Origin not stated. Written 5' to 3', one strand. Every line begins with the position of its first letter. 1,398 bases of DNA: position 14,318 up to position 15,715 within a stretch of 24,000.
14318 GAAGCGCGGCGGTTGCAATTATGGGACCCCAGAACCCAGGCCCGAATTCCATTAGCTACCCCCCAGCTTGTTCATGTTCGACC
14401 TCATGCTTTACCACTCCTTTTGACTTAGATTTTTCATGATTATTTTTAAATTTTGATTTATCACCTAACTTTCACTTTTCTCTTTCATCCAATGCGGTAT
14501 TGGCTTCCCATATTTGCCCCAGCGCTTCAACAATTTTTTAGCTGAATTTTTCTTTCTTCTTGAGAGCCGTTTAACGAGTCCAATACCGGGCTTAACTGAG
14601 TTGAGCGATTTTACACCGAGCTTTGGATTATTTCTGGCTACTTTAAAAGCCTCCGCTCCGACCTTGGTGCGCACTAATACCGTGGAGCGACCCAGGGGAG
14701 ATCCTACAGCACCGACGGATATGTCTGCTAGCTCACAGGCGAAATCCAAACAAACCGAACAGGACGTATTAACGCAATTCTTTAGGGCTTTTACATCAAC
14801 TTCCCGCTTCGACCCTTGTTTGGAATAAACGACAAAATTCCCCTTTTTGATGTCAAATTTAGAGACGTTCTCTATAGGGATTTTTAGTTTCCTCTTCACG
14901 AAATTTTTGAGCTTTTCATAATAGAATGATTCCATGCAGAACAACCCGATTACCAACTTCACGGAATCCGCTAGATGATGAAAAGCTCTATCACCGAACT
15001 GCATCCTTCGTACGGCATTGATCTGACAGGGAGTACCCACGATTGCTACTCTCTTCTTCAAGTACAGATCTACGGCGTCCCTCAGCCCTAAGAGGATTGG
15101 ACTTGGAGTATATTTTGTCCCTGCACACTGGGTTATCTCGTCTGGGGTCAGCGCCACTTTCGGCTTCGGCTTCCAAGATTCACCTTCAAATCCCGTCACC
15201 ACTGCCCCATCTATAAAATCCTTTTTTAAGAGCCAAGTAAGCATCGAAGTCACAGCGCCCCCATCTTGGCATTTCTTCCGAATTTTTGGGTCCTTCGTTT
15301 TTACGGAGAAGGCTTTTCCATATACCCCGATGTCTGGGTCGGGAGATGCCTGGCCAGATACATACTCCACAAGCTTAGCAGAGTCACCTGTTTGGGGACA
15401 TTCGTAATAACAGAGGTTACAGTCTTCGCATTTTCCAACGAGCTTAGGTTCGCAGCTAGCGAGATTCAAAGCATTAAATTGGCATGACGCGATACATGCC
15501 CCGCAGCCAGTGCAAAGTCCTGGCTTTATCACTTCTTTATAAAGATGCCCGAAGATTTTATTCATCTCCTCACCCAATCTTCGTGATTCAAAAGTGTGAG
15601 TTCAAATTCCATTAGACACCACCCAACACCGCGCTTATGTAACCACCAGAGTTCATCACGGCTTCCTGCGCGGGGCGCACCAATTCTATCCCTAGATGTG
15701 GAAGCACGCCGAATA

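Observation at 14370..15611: FrhB/FpoF-like flavo-Fe-S subunit inserted between the Mrp and hydrogenase modules of an otherwise canonical mbhA-N operon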

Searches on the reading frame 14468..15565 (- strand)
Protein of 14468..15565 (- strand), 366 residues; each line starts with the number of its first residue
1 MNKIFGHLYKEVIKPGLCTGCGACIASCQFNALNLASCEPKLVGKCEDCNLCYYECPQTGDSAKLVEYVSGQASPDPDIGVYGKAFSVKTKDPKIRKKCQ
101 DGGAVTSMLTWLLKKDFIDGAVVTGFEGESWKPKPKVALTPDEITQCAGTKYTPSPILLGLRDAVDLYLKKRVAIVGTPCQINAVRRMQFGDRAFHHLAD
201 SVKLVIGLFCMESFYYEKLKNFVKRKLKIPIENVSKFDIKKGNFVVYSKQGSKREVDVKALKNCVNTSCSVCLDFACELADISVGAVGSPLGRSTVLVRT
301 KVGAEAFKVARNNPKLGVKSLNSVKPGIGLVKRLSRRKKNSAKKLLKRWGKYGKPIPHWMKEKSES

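Call 7: search_protein_families(library=pfam, proteins=[window:14468-15565:-])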
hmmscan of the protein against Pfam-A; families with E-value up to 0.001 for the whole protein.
window:14468-15565:- (366 aa): 4 families
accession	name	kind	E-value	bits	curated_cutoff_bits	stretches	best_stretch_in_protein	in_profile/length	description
PF04432.18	FrhB_FdhB_C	-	8e-44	149.6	23.3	1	171-322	2-148/150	Coenzyme F420 hydrogenase/dehydrogenase, beta subunit C terminus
PF04422.18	FrhB_FdhB_N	-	7.6e-24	84.1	22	1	86-158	2-74/78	Coenzyme F420 hydrogenase/dehydrogenase, beta subunit N-term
PF00037.32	Fer4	-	4.9e-07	29.7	21.1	1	12-33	2-23/24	4Fe-4S binding domain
PF13187.11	Fer4_9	-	0.00066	20.1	27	1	18-59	2-50/52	4Fe-4S dicluster domain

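Call 8: search_protein_families(library=ncbifam, proteins=[window:14468-15565:-])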
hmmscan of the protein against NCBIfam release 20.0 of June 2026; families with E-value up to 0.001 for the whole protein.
window:14468-15565:- (366 aa): 9 families
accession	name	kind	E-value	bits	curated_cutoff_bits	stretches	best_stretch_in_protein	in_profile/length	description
NF006807.0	PRK09325.1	subfamily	5.5e-88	294.7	269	1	79-354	4-279/283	coenzyme F420-reducing hydrogenase subunit beta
TIGR03289.1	frhB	equivalog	1.2e-78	264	331.5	1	79-350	1-272/275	coenzyme F420 hydrogenase subunit beta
NF040616.1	F420_dehyd_FpoF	exception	1.9e-52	178.3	475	1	11-342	6-321/337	F420H2 dehydrogenase subunit FpoF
NF006808.0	PRK09326.1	equivalog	2.1e-51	174.8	444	1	11-343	7-323/341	F420H2 dehydrogenase subunit F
TIGR03294.1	FrhG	equivalog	1.7e-08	34.5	245.5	1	8-59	166-218/228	coenzyme F420 hydrogenase subunit gamma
NF038196.1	ferrodoxin_EFR1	subfamily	1.9e-05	24.8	75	1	17-59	185-227/242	EFR1 family ferrodoxin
NF010366.0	PRK13795.1-1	equivalog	0.00011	20.5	745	1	3-66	595-658/667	hypothetical protein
NF010368.0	PRK13795.1-3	equivalog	0.00019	19.8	588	1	14-57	585-628/635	hypothetical protein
TIGR00402.1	napF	equivalog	0.00054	19.9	102.2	1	17-85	36-104/149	ferredoxin-type protein NapF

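Call 9: find_homologous_proteins(query=window:14468-15565:-)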
Query window:14468-15565:- (366 aa): 4109 proteins with E <= 0.001 among 6121 candidates; the best 120 are listed.
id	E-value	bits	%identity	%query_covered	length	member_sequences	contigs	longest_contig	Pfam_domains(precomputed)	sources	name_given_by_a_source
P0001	2.1e-240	815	97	100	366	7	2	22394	PF04432.19,PF04422.19,PF00037.33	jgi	-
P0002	1.5e-230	783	94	100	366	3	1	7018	PF04432.19,PF04422.19,PF00037.33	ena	-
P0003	2.8e-207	706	84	100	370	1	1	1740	PF04432.19,PF04422.19,PF00037.33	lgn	-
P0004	3.5e-205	699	85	99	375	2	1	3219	PF04432.19,PF04422.19,PF00037.33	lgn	-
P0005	1.8e-204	697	83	100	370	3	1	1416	PF04432.19,PF04422.19,PF00037.33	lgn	-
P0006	3.3e-200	683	82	99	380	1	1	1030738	PF04432.19,PF04422.19,PF00037.33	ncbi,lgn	-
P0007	1.4e-198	677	80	100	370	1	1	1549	PF04432.19,PF04422.19,PF00037.33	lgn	-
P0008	9.7e-156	536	68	98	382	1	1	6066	PF04432.19,PF04422.19,PF12837.13,PF00037.33,PF13237.12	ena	-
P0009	2.3e-125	436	55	97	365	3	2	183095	PF04432.19,PF04422.19,PF00037.33,PF13237.12,PF13183.12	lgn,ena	-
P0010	1.6e-124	434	54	99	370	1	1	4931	PF04432.19,PF04422.19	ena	-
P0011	1.6e-118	414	52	99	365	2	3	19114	PF04432.19,PF04422.19,PF12838.13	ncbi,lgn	-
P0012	2.0e-118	414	53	99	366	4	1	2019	PF04432.19,PF04422.19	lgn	-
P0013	1.5e-117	411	53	99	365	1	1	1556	PF04432.19,PF04422.19,PF00037.33,PF12838.13,PF13187.12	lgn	-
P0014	4.7e-116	406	53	99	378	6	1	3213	PF04432.19,PF04422.19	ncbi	-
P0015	1.4e-115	404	51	99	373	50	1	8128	PF12797.13,PF04432.19,PF04422.19,PF12837.13,PF00037.33,PF12838.13,PF13237.12,PF13187.12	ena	-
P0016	1.4e-115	404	52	98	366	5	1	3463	PF04432.19,PF04422.19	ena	-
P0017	1.0e-114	401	53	97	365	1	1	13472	PF04432.19,PF04422.19,PF00037.33,PF12838.13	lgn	-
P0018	1.1e-114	401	51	99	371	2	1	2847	PF04432.19,PF04422.19,PF12837.13,PF00037.33,PF12838.13,PF13237.12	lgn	-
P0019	1.8e-114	401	51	97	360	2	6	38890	PF04432.19,PF04422.19,PF12837.13,PF00037.33,PF13237.12,PF13187.12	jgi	jgi:coenzyme F420 hydrogenase subunit beta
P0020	2.7e-114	400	52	98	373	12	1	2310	PF12797.13,PF04432.19,PF04422.19,PF12837.13,PF00037.33,PF13237.12,PF13187.12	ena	-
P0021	7.7e-114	399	50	99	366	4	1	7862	PF04432.19,PF04422.19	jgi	jgi:coenzyme F420 hydrogenase subunit beta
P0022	3.0e-113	397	49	100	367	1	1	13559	PF04432.19,PF04422.19,PF13187.12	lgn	-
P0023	6.1e-113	396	52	97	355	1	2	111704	PF12797.13,PF04432.19,PF04422.19,PF12837.13,PF00037.33,PF13237.12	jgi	jgi:coenzyme F420 hydrogenase subunit beta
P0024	1.2e-112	395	52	97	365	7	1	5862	PF12797.13,PF04432.19,PF04422.19,PF12837.13,PF00037.33,PF13237.12,PF13187.12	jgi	jgi:coenzyme F420 hydrogenase subunit beta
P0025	2.2e-112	394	51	99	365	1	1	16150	PF04432.19,PF04422.19,PF00037.33,PF12838.13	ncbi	-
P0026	1.2e-111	391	51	98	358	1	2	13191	PF04432.19,PF04422.19,PF00037.33,PF12838.13,PF13237.12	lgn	-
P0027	2.4e-111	390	52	97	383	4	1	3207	PF04432.19,PF04422.19,PF00037.33,PF13237.12,PF13187.12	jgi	-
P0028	6.4e-111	389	49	98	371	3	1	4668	PF12797.13,PF04432.19,PF04422.19,PF12837.13,PF00037.33,PF13237.12,PF13187.12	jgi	-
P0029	8.2e-110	385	50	100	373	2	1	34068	PF04432.19,PF04422.19,PF12837.13,PF00037.33,PF12838.13,PF13237.12,PF13187.12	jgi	-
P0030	2.1e-109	384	49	99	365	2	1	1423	PF04432.19,PF04422.19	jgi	-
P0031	6.8e-109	382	50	99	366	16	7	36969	PF04432.19,PF04422.19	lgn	-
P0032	2.9e-107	377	49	97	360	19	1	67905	PF04432.19,PF04422.19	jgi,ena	-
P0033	3.1e-107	377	47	99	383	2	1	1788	PF04432.19,PF04422.19,PF00037.33,PF13746.12,PF13183.12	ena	-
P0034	4.2e-107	376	49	99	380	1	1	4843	PF04432.19,PF04422.19,PF00037.33,PF12838.13,PF13237.12,PF13183.12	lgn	-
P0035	1.3e-106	375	48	99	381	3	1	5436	PF04432.19,PF04422.19,PF12837.13,PF00037.33,PF12838.13,PF13237.12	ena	-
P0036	1.9e-106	374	48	99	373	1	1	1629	PF04432.19,PF04422.19,PF12837.13,PF00037.33,PF13746.12,PF12838.13,PF13237.12,PF13183.12,PF12800.13,PF13187.12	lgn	-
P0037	2.3e-106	374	48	99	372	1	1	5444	PF04432.19,PF04422.19,PF13746.12,PF13534.12,PF13183.12,PF13187.12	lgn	-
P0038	3.0e-106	374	49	97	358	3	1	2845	PF04432.19,PF04422.19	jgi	-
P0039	4.3e-106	373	48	99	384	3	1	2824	PF04432.19,PF04422.19,PF13746.12,PF13187.12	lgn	-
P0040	4.6e-106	373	50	98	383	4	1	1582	PF04432.19,PF04422.19,PF00037.33,PF13237.12,PF13187.12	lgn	-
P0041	1.2e-105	372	47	99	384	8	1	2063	PF04432.19,PF04422.19,PF00037.33,PF13746.12,PF13183.12,PF12800.13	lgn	-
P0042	1.4e-105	371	48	99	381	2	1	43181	PF04432.19,PF04422.19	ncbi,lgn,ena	-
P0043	6.6e-105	369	49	97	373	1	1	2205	PF12797.13,PF04432.19,PF04422.19,PF00037.33,PF13484.12,PF12838.13,PF13237.12,PF13183.12,PF13187.12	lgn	-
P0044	1.7e-104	368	48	99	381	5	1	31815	PF04432.19,PF04422.19,PF13746.12,PF13534.12,PF13237.12,PF13187.12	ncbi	-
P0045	1.9e-104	368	47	99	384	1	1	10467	PF04432.19,PF04422.19,PF13746.12,PF13237.12,PF13183.12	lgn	-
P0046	2.1e-104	367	48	98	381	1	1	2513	PF04432.19,PF04422.19,PF00037.33,PF13746.12,PF12838.13,PF13237.12,PF13183.12,PF13187.12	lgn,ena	-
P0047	2.8e-104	367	48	97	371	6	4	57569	PF04432.19,PF04422.19,PF00037.33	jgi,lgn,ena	jgi:coenzyme F420 hydrogenase subunit beta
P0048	3.0e-104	367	47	99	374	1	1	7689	PF14697.12,PF04432.19,PF04422.19,PF12837.13,PF00037.33,PF12838.13,PF13237.12,PF13183.12,PF13187.12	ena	-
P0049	3.3e-104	367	47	99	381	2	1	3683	PF04432.19,PF04422.19,PF00037.33,PF12838.13,PF13237.12,PF13183.12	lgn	-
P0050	3.7e-104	367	47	99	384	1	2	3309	PF04432.19,PF04422.19,PF13746.12,PF13183.12,PF12800.13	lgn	-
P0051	1.0e-103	365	46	99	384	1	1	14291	PF04432.19,PF04422.19,PF13746.12,PF13237.12,PF13183.12,PF12800.13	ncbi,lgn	-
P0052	1.3e-103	365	48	99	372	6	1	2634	PF04432.19,PF04422.19,PF00037.33,PF13746.12,PF12838.13,PF13183.12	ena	-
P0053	1.4e-103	365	47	99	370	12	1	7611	PF04432.19,PF04422.19,PF13746.12,PF13237.12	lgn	-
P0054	1.5e-103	365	47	99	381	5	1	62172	PF04432.19,PF04422.19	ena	-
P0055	1.5e-103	365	47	99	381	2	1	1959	PF04432.19,PF04422.19,PF00037.33,PF12838.13,PF13183.12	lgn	-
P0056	1.7e-103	364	50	93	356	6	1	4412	PF04432.19,PF04422.19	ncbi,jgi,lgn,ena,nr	ncbi:MAG: coenzyme F420 hydrogenase subunit beta [Hadesarchaea archaeon]|nr:MAG: coenzyme F420 hydro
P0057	1.8e-103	364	47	99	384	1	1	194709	PF04432.19,PF04422.19,PF13746.12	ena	-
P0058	1.8e-103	364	47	99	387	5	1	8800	PF04432.19,PF04422.19,PF13746.12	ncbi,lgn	ncbi:MAG: Coenzyme F420 hydrogenase/dehydrogenase, beta subunit C-terminal domain [Candidatus Hadarc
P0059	1.9e-103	364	49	97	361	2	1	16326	PF04432.19,PF04422.19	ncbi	ncbi:MAG: Coenzyme F420 hydrogenase/dehydrogenase, beta subunit C-terminal domain [Candidatus Hadarc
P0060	2.4e-103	364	46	99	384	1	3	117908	PF04432.19,PF04422.19,PF13746.12,PF13237.12,PF13183.12,PF12800.13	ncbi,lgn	-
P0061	2.4e-103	364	46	99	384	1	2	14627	PF04432.19,PF04422.19,PF13746.12,PF13237.12,PF13183.12,PF12800.13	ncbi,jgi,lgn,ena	ncbi:hypothetical protein ES703_10065 [subsurface metagenome]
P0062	2.4e-103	364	46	99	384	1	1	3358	PF04432.19,PF04422.19,PF13746.12,PF13237.12,PF13183.12,PF12800.13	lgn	-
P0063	3.0e-103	364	49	100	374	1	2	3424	PF04432.19,PF04422.19,PF00037.33,PF13237.12,PF13187.12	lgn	-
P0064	3.2e-103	364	49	97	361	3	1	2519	PF04432.19,PF04422.19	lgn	-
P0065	3.4e-103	364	48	97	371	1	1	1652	PF04432.19,PF04422.19,PF13237.12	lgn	-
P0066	4.1e-103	363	49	96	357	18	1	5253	PF14697.12,PF04432.19,PF04422.19,PF00037.33,PF12838.13,PF13237.12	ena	-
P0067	4.4e-103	363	46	99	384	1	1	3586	PF04432.19,PF04422.19,PF13746.12,PF13237.12,PF13183.12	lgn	-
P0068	4.6e-103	363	46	99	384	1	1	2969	PF04432.19,PF04422.19,PF13746.12,PF13237.12,PF13183.12,PF12800.13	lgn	-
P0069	5.0e-103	363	46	99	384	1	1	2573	PF04432.19,PF04422.19,PF12800.13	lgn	-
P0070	6.0e-103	363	48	96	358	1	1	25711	PF12797.13,PF04432.19,PF04422.19,PF12837.13,PF00037.33,PF12838.13,PF13237.12,PF13187.12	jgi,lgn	-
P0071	9.2e-103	362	46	99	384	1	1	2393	PF04432.19,PF04422.19,PF13746.12,PF13237.12,PF13183.12,PF12800.13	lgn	-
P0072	9.4e-103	362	47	99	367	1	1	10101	PF14697.12,PF04432.19,PF04422.19,PF00037.33,PF13237.12,PF13187.12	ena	-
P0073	1.2e-102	362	46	99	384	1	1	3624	PF04432.19,PF04422.19,PF13746.12,PF13237.12,PF13183.12,PF12800.13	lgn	-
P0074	1.2e-102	362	46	99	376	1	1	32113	PF04432.19,PF04422.19,PF12837.13,PF00037.33,PF12838.13,PF13237.12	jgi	jgi:coenzyme F420 hydrogenase subunit beta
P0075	1.5e-102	361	46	99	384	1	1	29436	PF04432.19,PF04422.19,PF13746.12,PF13237.12,PF13183.12,PF12800.13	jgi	-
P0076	1.6e-102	361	46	99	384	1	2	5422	PF04432.19,PF04422.19,PF13746.12,PF13237.12,PF13183.12,PF12800.13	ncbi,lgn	-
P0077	1.6e-102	361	46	99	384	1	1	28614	PF04432.19,PF04422.19,PF13746.12,PF13237.12,PF13183.12,PF12800.13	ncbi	-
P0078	1.9e-102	361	47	99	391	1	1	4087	PF04432.19,PF04422.19,PF00037.33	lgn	-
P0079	2.8e-102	360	50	93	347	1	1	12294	PF04432.19,PF04422.19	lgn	-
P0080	3.4e-102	360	48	97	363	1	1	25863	PF14697.12,PF04432.19,PF04422.19,PF13187.12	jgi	-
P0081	5.6e-102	360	45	99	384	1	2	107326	PF04432.19,PF04422.19,PF13746.12,PF13237.12,PF13183.12,PF12800.13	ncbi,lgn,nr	ncbi:hypothetical protein ES706_01058 [subsurface metagenome]|nr:hypothetical protein [Hadesarchaea 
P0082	6.4e-102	359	47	98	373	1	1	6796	PF04432.19,PF04422.19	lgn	-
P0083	6.5e-102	359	49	97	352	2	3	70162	PF04432.19,PF04422.19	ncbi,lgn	ncbi:MAG: Coenzyme F420 hydrogenase/dehydrogenase, beta subunit C-terminal domain [Candidatus Hadarc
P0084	1.1e-101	359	48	98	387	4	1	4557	PF04432.19,PF04422.19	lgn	-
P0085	1.7e-101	358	46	99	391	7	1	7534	PF04432.19,PF04422.19,PF00037.33,PF12838.13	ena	-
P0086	1.8e-101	358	47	99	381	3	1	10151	PF04432.19,PF04422.19,PF00037.33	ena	-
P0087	2.1e-101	358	46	99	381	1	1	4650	PF04432.19,PF04422.19,PF00037.33,PF13746.12,PF12838.13,PF13183.12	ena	-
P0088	3.8e-101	357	47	98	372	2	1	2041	PF12797.13,PF04432.19,PF04422.19,PF13237.12,PF13183.12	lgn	-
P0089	5.2e-101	356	46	99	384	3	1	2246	PF04432.19,PF04422.19,PF13746.12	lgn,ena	-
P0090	5.3e-101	356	48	98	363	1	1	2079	PF14697.12,PF04432.19,PF04422.19,PF12837.13,PF00037.33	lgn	-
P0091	5.4e-101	356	48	99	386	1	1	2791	PF04432.19,PF04422.19,PF00037.33,PF13746.12,PF12838.13,PF13237.12,PF13183.12,PF13187.12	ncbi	-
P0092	9.5e-101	355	47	99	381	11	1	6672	PF04432.19,PF04422.19,PF00037.33,PF13534.12,PF13183.12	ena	-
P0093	1.2e-100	355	46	99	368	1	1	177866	PF04432.19,PF04422.19,PF13746.12,PF13183.12,PF13187.12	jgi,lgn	jgi:coenzyme F420 hydrogenase subunit beta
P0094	2.1e-100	354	46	99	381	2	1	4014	PF04432.19,PF04422.19,PF13183.12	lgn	-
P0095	4.1e-100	353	45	98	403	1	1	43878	PF14697.12,PF04432.19,PF04422.19,PF13237.12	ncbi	-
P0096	4.4e-100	353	46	99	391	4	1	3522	PF12797.13,PF04432.19,PF04422.19,PF00037.33,PF13237.12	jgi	jgi:coenzyme F420 hydrogenase subunit beta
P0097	3.2e-99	350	47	91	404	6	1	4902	PF04432.19,PF04422.19,PF13746.12,PF13534.12,PF13183.12,PF13187.12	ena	-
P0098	4.2e-99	350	49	95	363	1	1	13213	PF04432.19,PF04422.19,PF00037.33,PF13237.12,PF13187.12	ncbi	-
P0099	4.4e-99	350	47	99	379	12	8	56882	PF04432.19,PF04422.19,PF00037.33,PF13237.12,PF13187.12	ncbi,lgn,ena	-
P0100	4.5e-99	350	43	100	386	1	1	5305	PF04432.19,PF04422.19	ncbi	-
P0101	1.4e-98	348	45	99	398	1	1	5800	PF04432.19,PF04422.19,PF00037.33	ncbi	-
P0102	1.7e-98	348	48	92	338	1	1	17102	PF04432.19,PF04422.19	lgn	-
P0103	1.9e-98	348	45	99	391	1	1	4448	PF12797.13,PF04432.19,PF04422.19,PF00037.33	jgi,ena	-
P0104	3.3e-98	347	45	99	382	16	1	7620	PF04432.19,PF04422.19,PF00037.33,PF13237.12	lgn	-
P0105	3.3e-98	347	44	99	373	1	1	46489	PF12797.13,PF04432.19,PF04422.19,PF13237.12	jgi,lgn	jgi:coenzyme F420 hydrogenase subunit beta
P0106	5.9e-98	346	44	98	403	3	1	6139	PF14697.12,PF04432.19,PF04422.19,PF13237.12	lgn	-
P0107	7.0e-98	346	45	99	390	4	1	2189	PF12797.13,PF04432.19,PF04422.19,PF12837.13,PF00037.33,PF13237.12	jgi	jgi:coenzyme F420 hydrogenase subunit beta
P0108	8.7e-98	346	45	99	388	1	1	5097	PF04432.19,PF04422.19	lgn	-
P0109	1.1e-97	345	47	99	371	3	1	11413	PF12797.13,PF04432.19,PF04422.19,PF00037.33,PF13237.12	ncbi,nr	ncbi:MAG TPA: hypothetical protein EYP46_03890 [Hadesarchaea archaeon]|nr:hypothetical protein [Hade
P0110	1.1e-97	345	43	99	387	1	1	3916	PF12797.13,PF04432.19,PF04422.19,PF00037.33,PF12838.13,PF13237.12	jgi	jgi:coenzyme F420 hydrogenase subunit beta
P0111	1.7e-97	345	45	98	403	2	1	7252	PF14697.12,PF04432.19,PF04422.19,PF13237.12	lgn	-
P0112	3.1e-97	344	45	99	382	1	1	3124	PF12797.13,PF04432.19,PF04422.19,PF12837.13,PF00037.33,PF12838.13,PF13237.12,PF13187.12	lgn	-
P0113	5.9e-97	343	46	99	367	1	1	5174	PF04432.19,PF04422.19,PF00037.33,PF13484.12,PF12838.13,PF13237.12,PF13183.12,PF13187.12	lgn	-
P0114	1.2e-96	342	48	93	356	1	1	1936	PF04432.19,PF04422.19,PF00037.33,PF13183.12,PF13187.12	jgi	-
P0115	1.7e-96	341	43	99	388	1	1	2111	PF14697.12,PF12797.13,PF04432.19,PF04422.19,PF12837.13,PF00037.33,PF12838.13,PF13237.12,PF12800.13,PF13370.12,PF13187.12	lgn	-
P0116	2.2e-96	341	45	99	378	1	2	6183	PF14697.12,PF04432.19,PF04422.19,PF00037.33,PF13237.12,PF13370.12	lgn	-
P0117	2.5e-96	341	44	99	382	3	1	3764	PF14697.12,PF04432.19,PF04422.19,PF12837.13,PF00037.33,PF12838.13,PF13237.12,PF12800.13,PF13187.12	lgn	-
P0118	3.2e-96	341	44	98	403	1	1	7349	PF14697.12,PF04432.19,PF04422.19,PF13237.12,PF13187.12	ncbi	-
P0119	3.2e-96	341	50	94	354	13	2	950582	PF04432.19,PF04422.19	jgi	jgi:coenzyme F420 hydrogenase subunit beta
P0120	4.5e-96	340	50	93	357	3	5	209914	PF04432.19,PF04422.19,PF00037.33,PF13484.12,PF13237.12,PF13183.12,PF13187.12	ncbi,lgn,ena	-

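Call 10: find_encoding_contigs(protein=P0006, flank=10000, max_places=3)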
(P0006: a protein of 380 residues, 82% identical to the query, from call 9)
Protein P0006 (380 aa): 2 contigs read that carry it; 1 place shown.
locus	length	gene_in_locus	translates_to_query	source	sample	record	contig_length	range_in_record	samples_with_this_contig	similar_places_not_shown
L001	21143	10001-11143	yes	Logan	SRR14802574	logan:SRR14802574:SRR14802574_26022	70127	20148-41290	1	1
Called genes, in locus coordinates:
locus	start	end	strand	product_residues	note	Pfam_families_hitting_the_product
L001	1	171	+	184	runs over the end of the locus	PF05683:Fumerase_C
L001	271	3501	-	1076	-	PF09136:Glucodextran_B (weak)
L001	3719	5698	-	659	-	-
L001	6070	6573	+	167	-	PF01899:MNHE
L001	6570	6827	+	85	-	PF04066:MrpF_PhaF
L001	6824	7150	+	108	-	PF03334:PhaG_MnhG_YufB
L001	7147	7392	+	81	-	PF13244:MbhD, PF00499:Oxidored_q3 (weak)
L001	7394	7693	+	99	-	PF20501:MbhE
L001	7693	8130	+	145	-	PF04039:MnhB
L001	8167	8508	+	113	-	PF00420:Oxidored_q2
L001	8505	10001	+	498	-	PF00662:Proton_antipo_N (weak), PF10125:NADHdeh_related (weak), PF00361:Proton_antipo_M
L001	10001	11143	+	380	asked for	PF00037:Fer4 (weak), PF04422:FrhB_FdhB_N, PF04432:FrhB_FdhB_C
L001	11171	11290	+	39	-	-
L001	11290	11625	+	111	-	-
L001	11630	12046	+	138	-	PF01058:Oxidored_q6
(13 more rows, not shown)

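Call 11: find_encoding_contigs(protein=P0009, flank=10000, max_places=3)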
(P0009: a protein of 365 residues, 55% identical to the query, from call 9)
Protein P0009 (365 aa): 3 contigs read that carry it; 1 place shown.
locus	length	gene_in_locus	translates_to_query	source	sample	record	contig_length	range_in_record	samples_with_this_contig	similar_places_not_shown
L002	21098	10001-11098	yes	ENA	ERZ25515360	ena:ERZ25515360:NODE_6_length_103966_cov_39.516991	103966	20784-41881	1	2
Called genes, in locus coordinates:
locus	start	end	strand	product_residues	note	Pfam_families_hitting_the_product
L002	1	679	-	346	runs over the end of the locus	PF00282:Pyridoxal_deC, PF00155:Aminotran_1_2 (weak), PF00266:Aminotran_5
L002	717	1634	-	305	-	PF18030:Rimk_N, PF05770:Ins134_P3_kin (faint), PF14397:ATPgrasp_ST (weak), PF02655:ATP-grasp_3, PF02955:GSH-S_ATP, PF08443:RimK, PF14398:ATPgrasp_YheCD (faint)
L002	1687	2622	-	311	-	PF02289:MCH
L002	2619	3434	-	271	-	PF01493:GXGXG (weak)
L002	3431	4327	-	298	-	PF01913:FTR, PF02741:FTR_C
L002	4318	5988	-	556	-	PF01979:Amidohydro_1 (faint), PF07969:Amidohydro_3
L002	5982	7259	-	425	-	PF00384:Molybdopterin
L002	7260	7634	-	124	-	PF01568:Molydop_binding, PF02359:CDC48_N (faint)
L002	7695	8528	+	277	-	PF01993:MTD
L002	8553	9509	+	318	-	PF00288:GHMP_kinases_N, PF08544:GHMP_kinases_C (weak)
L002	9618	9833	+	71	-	-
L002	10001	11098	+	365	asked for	PF13183:Fer4_8 (faint), PF00037:Fer4 (faint), PF13237:Fer4_10 (weak), PF04422:FrhB_FdhB_N, PF04432:FrhB_FdhB_C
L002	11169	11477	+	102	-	PF01910:Thiamine_BP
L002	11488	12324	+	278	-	PF01937:ARMT1-like_dom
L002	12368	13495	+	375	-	PF03853:YjeF_N, PF04463:2-thiour_desulf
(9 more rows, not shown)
